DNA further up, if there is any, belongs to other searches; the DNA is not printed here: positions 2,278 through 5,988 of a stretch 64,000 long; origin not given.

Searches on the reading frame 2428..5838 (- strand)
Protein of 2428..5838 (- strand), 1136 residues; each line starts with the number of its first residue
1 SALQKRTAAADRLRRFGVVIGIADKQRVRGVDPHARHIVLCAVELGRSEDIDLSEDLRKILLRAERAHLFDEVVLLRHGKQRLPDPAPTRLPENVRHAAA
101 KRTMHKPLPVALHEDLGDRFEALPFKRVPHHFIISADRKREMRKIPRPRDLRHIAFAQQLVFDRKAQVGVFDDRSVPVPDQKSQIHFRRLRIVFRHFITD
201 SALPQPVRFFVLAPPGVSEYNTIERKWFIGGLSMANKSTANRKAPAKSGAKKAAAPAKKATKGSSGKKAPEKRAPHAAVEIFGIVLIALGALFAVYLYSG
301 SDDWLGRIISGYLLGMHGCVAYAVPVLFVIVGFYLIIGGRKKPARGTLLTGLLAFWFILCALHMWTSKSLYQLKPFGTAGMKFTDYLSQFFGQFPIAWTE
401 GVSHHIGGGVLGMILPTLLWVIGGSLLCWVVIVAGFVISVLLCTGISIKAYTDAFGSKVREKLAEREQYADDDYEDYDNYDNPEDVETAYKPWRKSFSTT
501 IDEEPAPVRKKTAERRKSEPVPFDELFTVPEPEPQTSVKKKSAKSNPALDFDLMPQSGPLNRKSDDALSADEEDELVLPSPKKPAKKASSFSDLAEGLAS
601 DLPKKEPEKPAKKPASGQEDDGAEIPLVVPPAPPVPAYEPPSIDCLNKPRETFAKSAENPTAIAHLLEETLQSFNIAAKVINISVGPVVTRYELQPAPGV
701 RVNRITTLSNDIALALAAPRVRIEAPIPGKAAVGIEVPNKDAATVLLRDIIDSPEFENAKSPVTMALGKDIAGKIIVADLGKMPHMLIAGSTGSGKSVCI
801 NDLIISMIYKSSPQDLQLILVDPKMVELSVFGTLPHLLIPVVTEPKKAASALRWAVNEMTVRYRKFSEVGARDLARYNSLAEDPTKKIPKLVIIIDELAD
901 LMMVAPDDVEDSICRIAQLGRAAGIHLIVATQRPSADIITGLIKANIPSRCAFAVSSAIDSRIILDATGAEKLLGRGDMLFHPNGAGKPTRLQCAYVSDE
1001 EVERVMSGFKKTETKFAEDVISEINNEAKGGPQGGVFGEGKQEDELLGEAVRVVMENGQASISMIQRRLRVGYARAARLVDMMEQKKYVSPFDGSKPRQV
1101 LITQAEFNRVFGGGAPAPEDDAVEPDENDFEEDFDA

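Call 25: search_protein_families(library=ncbifam, proteins=[window:2428-5838:-], max_evalue=0.00001)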
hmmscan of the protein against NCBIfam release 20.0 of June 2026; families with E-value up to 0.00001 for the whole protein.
window:2428-5838:- (1136 aa): 6 families
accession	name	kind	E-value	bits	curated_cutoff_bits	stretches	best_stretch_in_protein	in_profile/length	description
NF007615.0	PRK10263.1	equivalog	8.3e-142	474.3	1566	2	641-879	867-1106/1355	DNA translocase FtsK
TIGR03928.1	T7_EssCb_Firm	equivalog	6.3e-31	106.9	778.4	1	784-973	470-661/1296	type VII secretion protein EssC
TIGR03924.1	T7SS_EccC_a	equivalog_domain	1.8e-30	106.3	509.15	1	778-999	445-671/673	type VII secretion protein EccCa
NF041214.1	plasmid_TraB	equivalog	1.2e-14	53.8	800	1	785-966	250-420/639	plasmid transfer protein TraB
TIGR03925.1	T7SS_EccC_b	equivalog_domain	4.4e-14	51.7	346.55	1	776-963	68-257/564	type VII secretion protein EccCb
TIGR03743.1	SXT_TraD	subfamily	4.3e-07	28.8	366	0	783-824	175-212/636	conjugative transfer system coupling protein TraD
